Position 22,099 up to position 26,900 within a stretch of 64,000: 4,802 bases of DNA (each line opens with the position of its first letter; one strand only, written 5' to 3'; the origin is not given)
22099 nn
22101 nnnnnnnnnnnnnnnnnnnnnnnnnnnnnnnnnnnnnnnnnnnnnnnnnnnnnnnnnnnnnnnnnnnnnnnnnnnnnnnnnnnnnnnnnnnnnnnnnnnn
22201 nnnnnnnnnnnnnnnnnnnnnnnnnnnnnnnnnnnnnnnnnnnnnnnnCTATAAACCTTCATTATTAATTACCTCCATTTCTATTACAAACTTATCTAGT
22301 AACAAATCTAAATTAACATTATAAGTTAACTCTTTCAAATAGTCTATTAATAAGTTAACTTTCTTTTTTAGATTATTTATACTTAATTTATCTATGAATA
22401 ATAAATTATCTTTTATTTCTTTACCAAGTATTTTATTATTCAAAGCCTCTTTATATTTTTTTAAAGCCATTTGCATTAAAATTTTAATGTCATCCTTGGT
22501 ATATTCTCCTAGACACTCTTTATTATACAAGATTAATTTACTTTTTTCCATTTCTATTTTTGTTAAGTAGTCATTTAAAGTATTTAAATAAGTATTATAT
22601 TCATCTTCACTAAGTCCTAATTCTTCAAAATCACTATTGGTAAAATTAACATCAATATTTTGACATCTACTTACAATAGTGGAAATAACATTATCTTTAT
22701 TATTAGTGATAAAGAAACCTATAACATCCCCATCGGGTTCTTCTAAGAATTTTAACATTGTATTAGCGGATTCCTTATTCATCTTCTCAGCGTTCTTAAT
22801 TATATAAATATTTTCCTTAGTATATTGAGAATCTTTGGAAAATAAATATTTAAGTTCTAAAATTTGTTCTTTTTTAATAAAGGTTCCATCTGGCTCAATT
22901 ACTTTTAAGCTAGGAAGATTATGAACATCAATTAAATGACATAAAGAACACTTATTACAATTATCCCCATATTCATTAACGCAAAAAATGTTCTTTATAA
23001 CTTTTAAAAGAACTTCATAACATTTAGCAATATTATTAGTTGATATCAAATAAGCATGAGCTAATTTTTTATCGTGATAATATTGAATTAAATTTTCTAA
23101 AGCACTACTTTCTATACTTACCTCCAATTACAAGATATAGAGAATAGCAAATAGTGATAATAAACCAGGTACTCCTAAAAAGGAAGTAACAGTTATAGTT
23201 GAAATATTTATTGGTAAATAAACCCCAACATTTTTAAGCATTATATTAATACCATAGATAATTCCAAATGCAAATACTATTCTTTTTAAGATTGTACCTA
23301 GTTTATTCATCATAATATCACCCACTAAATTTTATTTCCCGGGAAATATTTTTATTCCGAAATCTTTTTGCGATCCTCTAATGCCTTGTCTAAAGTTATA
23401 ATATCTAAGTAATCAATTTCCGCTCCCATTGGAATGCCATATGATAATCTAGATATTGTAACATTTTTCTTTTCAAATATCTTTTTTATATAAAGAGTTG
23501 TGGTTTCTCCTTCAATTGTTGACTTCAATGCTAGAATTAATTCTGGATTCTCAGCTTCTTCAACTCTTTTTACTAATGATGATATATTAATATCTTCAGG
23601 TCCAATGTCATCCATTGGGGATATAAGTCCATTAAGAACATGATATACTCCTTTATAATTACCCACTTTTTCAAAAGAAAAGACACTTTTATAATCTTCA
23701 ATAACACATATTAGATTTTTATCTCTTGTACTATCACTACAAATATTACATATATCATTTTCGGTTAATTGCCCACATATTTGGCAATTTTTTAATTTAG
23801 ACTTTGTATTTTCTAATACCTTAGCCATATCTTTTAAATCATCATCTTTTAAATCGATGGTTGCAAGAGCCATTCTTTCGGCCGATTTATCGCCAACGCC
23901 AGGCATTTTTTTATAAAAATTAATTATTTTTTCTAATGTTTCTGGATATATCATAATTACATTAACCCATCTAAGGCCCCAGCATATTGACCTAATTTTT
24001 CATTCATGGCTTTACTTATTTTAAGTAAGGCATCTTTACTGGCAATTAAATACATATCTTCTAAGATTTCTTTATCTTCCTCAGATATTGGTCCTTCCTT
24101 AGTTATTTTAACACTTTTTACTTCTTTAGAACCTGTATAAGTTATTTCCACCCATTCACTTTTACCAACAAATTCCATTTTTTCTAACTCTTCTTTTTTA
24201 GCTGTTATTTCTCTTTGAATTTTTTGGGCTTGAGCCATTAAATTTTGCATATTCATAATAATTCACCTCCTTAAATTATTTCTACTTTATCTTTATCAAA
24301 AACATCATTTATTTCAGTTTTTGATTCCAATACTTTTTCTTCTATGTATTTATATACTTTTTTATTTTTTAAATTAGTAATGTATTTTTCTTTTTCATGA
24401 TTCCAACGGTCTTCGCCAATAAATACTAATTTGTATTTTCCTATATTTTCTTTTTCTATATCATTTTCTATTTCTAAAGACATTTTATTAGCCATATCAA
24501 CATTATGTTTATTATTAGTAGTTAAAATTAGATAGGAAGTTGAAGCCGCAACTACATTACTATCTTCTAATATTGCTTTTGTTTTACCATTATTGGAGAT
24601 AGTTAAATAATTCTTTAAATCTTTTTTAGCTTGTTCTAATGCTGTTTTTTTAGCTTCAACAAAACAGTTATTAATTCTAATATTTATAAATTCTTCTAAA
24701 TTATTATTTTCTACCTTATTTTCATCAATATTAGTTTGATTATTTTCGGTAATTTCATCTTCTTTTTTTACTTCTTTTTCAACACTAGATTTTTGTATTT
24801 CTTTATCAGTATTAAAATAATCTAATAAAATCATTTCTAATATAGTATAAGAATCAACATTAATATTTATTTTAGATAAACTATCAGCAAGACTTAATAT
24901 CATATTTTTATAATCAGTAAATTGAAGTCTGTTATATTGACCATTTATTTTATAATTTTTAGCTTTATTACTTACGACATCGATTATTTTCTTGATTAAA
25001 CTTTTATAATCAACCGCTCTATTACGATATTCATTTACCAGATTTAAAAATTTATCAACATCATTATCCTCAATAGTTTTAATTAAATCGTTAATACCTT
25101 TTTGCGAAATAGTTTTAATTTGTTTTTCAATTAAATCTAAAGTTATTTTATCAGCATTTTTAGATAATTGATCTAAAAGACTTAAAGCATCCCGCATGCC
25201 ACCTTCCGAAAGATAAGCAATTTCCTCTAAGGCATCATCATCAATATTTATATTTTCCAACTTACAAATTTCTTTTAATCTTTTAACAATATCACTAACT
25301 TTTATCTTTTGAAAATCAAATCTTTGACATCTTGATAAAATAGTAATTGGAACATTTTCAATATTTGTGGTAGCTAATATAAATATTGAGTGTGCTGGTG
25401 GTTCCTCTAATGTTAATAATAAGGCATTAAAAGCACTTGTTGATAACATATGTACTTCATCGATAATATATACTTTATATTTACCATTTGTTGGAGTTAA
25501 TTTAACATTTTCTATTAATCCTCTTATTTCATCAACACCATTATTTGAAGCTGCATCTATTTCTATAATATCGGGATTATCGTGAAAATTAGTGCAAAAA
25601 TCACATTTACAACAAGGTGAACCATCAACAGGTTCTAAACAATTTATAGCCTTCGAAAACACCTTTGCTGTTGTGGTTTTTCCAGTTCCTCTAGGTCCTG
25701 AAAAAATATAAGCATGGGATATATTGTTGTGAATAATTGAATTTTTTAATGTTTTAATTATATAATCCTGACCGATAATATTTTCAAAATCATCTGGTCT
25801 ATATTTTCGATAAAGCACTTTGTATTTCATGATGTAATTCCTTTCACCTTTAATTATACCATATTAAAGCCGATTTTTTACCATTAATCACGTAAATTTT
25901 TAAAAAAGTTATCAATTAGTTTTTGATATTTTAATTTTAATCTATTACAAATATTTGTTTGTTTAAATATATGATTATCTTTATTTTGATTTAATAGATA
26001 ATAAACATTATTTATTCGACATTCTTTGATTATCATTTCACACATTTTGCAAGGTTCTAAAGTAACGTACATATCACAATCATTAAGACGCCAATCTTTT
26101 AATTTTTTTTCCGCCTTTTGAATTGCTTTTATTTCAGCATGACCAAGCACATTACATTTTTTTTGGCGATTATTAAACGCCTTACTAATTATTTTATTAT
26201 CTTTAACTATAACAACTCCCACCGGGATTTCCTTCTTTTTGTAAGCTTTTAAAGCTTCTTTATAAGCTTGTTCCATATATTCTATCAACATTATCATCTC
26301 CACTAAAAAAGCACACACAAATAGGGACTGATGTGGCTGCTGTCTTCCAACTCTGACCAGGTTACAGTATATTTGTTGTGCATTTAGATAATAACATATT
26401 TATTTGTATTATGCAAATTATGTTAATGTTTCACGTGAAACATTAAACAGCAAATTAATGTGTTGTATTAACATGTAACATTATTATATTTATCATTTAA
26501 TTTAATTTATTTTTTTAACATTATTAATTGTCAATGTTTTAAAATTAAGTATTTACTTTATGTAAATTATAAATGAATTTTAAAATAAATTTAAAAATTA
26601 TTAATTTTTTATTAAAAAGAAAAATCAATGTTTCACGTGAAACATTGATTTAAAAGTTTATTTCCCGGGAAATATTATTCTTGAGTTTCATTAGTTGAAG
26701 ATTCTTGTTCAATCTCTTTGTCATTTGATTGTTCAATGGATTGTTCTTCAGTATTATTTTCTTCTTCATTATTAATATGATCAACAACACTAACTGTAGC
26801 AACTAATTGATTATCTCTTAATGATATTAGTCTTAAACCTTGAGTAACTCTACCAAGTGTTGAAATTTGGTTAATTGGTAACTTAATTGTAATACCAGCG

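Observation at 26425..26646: Twin identical, perfectly palindromic 20-mers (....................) 202 bp apart, bracketing an ORF-free AT-rich spacer beside the SRP RNA gene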

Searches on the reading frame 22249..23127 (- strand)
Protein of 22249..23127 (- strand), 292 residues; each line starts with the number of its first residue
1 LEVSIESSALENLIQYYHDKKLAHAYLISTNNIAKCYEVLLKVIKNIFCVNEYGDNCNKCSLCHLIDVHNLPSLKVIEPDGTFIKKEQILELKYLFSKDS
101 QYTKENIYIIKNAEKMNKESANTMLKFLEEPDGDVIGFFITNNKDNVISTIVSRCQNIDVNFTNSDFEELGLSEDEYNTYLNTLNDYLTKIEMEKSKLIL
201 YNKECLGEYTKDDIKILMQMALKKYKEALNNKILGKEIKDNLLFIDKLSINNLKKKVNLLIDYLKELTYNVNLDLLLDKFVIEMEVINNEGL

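Call 36: search_protein_families(library=pfam, proteins=[window:22249-23127:-], max_evalue=0.00001)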
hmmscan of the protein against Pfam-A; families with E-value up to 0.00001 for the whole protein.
window:22249-23127:- (292 aa): 1 family
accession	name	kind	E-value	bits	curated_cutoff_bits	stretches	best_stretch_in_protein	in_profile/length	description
PF13177.12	DNA_pol3_delta2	-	9.5e-41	139.9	27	1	7-160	3-157/161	DNA polymerase III, delta subunit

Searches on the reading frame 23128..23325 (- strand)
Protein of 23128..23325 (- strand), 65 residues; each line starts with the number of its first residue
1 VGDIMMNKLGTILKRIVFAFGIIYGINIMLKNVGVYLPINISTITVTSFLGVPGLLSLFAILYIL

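Call 36: search_protein_families(library=pfam, proteins=[window:23128-23325:-], max_evalue=0.00001)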
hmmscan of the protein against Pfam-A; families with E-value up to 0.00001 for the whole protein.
window:23128-23325:- (65 aa): 1 family
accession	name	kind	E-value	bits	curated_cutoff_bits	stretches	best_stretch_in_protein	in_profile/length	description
PF07441.16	BofA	-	1.8e-08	34.8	26.1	1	6-62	17-73/75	SigmaK-factor processing regulatory protein BofA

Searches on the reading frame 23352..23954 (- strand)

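Call 9: search_protein_families(library=ncbifam, proteins=[window:23352-23954:-], max_evalue=0.00001)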
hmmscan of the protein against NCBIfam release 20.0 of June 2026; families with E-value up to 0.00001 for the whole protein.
window:23352-23954:- (200 aa): 1 family
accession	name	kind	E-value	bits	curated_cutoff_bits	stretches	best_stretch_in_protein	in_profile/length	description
TIGR00615.1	recR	equivalog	9.1e-71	237.4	162.55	1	2-196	2-196/196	recombination mediator RecR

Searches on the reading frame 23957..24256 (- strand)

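Call 9: search_protein_families(library=ncbifam, proteins=[window:23957-24256:-], max_evalue=0.00001)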
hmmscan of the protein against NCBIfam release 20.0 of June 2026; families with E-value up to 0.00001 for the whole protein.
window:23957-24256:- (99 aa): 2 families
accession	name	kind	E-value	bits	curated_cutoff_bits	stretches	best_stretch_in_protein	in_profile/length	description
TIGR00103.1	DNA_YbaB_EbfC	equivalog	3.1e-15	56.2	49.45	1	2-90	7-96/104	YbaB/EbfC family nucleoid-associated protein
NF011218.0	PRK14625.1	equivalog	1.3e-06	28.8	151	1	3-99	4-101/109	hypothetical protein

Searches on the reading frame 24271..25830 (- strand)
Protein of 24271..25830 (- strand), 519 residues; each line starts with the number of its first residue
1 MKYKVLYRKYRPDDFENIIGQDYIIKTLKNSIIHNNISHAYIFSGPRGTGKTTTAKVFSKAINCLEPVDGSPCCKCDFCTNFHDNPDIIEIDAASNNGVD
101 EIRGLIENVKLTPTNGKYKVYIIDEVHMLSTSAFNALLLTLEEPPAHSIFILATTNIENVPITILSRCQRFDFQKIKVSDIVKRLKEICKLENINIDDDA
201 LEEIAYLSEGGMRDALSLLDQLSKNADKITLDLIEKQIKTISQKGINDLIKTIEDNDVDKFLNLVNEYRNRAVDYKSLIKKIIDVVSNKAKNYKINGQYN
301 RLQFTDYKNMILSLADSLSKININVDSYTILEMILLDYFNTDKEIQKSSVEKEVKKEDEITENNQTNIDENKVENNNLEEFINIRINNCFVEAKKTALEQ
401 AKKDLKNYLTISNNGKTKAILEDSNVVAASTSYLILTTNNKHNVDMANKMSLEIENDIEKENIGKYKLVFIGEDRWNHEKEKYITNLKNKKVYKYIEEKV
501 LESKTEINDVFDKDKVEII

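Call 9: search_protein_families(library=ncbifam, proteins=[window:24271-25830:-], max_evalue=0.00001)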
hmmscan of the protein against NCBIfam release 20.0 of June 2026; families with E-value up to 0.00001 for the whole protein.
window:24271-25830:- (519 aa): 74 families (the best 25 are shown)
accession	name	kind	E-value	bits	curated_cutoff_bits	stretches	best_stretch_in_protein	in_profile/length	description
NF004046.1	PRK05563.1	equivalog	9.3e-134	447.4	400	1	3-518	2-567/567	DNA polymerase III subunit gamma/tau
TIGR02397.1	dnaX_nterm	equivalog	6.5e-121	403.9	250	1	3-319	1-319/355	DNA polymerase III subunit gamma/tau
NF004549.0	PRK05896.1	equivalog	1.4e-111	374.2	578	1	3-492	3-475/642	DNA polymerase III subunits gamma and tau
NF011510.0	PRK14948.1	equivalog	2.6e-107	360.1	593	1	1-287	3-293/640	DNA polymerase III subunit gamma/tau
NF011512.0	PRK14950.1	equivalog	8.1e-104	348.9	593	1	1-285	1-289/585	DNA polymerase III subunits gamma and tau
NF011523.0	PRK14962.1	equivalog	1.7e-103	347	576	1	4-469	2-446/474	DNA polymerase III subunits gamma and tau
NF011514.0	PRK14953.1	equivalog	2.9e-103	346.4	536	1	1-435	1-444/488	DNA polymerase III subunits gamma and tau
NF011526.0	PRK14965.1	equivalog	2.5e-101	340.3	670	1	1-288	1-291/578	DNA polymerase III subunits gamma and tau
NF005942.0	PRK07994.1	equivalog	3.1e-100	337.1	613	1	1-288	1-291/655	DNA polymerase III subunit gamma/tau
NF006585.0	PRK09111.1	equivalog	9.3e-99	331.7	604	1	2-292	26-324/616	DNA polymerase III subunit gamma/tau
NF011531.0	PRK14971.1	equivalog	1.3e-93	314.9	685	1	2-281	3-286/614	DNA polymerase III subunit gamma/tau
NF005173.0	PRK06647.1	equivalog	1.1e-92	311.8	623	1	1-283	1-286/568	DNA polymerase III subunits gamma and tau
NF004962.0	PRK06305.1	equivalog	8.2e-91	305.5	559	1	2-423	3-438/465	DNA polymerase III subunits gamma and tau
NF011522.0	PRK14961.1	equivalog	2.5e-86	289.8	562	1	1-330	1-332/363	DNA polymerase III subunits gamma and tau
NF011515.0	PRK14954.1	equivalog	1.4e-84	284.9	1117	1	1-266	1-282/620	DNA polymerase III subunits gamma and tau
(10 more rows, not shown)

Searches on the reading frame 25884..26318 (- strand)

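Call 9: search_protein_families(library=ncbifam, proteins=[window:25884-26318:-], max_evalue=0.00001)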
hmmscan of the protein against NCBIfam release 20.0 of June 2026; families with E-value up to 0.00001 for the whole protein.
window:25884-26318:- (144 aa): 4 families
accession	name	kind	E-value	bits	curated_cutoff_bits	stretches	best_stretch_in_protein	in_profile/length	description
NF008113.2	PRK10860.1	equivalog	4.3e-23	82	150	1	14-113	10-109/165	tRNA adenosine(34) deaminase TadA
TIGR00326.1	eubact_ribD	equivalog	2.2e-10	40.3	156.35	1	15-91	1-70/343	bifunctional diaminohydroxyphosphoribosylaminopyrimidine deaminase/5-amino-6-(5-phosphoribosylamino)uracil reductase RibD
TIGR02571.1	ComEB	equivalog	8.4e-08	32.3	219.45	0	15-131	10-135/151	ComE operon protein 2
NF008052.0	PRK10786.1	equivalog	4.6e-06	25.6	500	1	14-91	6-76/367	bifunctional diaminohydroxyphosphoribosylaminopyrimidine deaminase/5-amino-6-(5-phosphoribosylamino)uracil reductase RibD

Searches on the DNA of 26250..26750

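Call 40: search_rna_families(source=window, start=26250, end=26750, threshold=evalue, max_evalue=1)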
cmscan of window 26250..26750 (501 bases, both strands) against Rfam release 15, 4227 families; matches with E-value up to 1: 2.
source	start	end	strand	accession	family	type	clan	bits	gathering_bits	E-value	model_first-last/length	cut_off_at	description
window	26297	26390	-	RF00169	Bacteria_small_SRP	Gene;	CL00003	55.1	40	2e-11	1-97/97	no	Bacterial small signal recognition particle RNA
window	26618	26711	+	RF02730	JA02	Gene; sRNA;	-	22.7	49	0.92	1-116/116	no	Aggregatibacter sRNA JA02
